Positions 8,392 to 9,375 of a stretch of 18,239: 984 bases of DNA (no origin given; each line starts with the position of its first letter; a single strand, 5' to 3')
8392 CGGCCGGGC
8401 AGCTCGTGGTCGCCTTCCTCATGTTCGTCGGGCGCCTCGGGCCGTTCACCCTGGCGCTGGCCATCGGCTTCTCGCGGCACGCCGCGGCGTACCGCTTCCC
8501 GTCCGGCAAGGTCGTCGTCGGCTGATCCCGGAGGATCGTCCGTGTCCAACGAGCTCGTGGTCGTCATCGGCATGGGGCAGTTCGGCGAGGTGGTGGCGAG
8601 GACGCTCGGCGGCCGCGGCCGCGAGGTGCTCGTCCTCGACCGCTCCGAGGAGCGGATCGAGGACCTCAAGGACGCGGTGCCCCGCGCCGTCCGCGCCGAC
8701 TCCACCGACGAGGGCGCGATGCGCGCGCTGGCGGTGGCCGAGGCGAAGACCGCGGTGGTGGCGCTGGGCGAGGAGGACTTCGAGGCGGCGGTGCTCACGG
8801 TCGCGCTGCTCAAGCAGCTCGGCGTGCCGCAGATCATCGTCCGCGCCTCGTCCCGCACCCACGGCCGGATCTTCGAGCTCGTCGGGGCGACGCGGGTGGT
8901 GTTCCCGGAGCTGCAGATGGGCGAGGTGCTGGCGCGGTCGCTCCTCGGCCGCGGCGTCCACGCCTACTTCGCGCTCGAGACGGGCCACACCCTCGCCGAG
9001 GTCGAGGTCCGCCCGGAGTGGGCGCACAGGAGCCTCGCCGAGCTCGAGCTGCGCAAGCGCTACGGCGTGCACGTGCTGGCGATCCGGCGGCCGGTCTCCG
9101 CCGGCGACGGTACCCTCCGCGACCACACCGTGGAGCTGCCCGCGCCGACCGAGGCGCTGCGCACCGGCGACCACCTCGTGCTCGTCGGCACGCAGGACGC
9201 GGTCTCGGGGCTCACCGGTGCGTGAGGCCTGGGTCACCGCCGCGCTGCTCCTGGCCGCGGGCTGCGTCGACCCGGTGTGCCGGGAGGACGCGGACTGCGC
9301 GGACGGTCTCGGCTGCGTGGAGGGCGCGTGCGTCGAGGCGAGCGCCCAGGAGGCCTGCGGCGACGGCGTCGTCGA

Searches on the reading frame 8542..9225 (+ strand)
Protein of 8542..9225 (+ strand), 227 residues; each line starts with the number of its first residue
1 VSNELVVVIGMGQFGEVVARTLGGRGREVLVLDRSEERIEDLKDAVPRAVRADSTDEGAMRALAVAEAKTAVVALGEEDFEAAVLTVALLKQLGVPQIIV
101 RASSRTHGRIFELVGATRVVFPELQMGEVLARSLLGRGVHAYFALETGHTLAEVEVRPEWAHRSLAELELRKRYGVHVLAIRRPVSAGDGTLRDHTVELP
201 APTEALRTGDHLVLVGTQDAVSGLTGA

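Call 63: search_protein_families(library=pfam, proteins=[window:8542-9225:+], max_evalue=0.001)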
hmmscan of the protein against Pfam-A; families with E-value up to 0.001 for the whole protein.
window:8542-9225:+ (227 aa): 8 families
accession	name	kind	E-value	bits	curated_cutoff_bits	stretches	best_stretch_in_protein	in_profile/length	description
PF02254.24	TrkA_N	-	1.7e-24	86.8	23.8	1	6-122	1-116/116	TrkA-N domain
PF02080.26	TrkA_C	-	5.5e-10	39.4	27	1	151-222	1-64/71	TrkA-C domain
PF03807.23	F420_oxidored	-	2.8e-06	28.3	21.6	1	6-83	2-75/94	NADP oxidoreductase coenzyme F420-dependent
PF03446.21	NAD_binding_2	-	4.1e-05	24.1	21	1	7-104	3-94/161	NAD binding domain of 6-phosphogluconate dehydrogenase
PF01488.26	Shikimate_DH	-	8.3e-05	23.1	24.3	1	3-52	12-63/138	Shikimate / quinate 5-dehydrogenase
PF02826.25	2-Hacid_dh_C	-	0.00028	20.8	25.1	0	3-48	36-81/178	D-isomer specific 2-hydroxyacid dehydrogenase, NAD binding domain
PF02737.24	3HCDH_N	-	0.00038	20.9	22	0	6-68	2-63/180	3-hydroxyacyl-CoA dehydrogenase, NAD binding domain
PF00107.32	ADH_zinc_N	-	0.00053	20.4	31.8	0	85-144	5-64/129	Zinc-binding dehydrogenase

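Call 76: list_cluster_members(proteins=[window:8542-9225:+, window:14080-14922:-, window:1281-2429:+])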
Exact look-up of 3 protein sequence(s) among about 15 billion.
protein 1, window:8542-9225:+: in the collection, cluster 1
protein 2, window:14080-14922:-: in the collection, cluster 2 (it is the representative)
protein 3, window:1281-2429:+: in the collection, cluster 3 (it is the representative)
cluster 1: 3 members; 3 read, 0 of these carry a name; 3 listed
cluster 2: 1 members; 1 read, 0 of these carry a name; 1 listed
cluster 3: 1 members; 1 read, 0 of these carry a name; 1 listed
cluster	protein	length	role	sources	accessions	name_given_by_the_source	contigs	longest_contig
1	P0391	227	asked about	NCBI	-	-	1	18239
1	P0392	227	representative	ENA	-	-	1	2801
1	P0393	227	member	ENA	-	-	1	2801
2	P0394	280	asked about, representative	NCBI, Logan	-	-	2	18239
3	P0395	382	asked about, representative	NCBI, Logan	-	-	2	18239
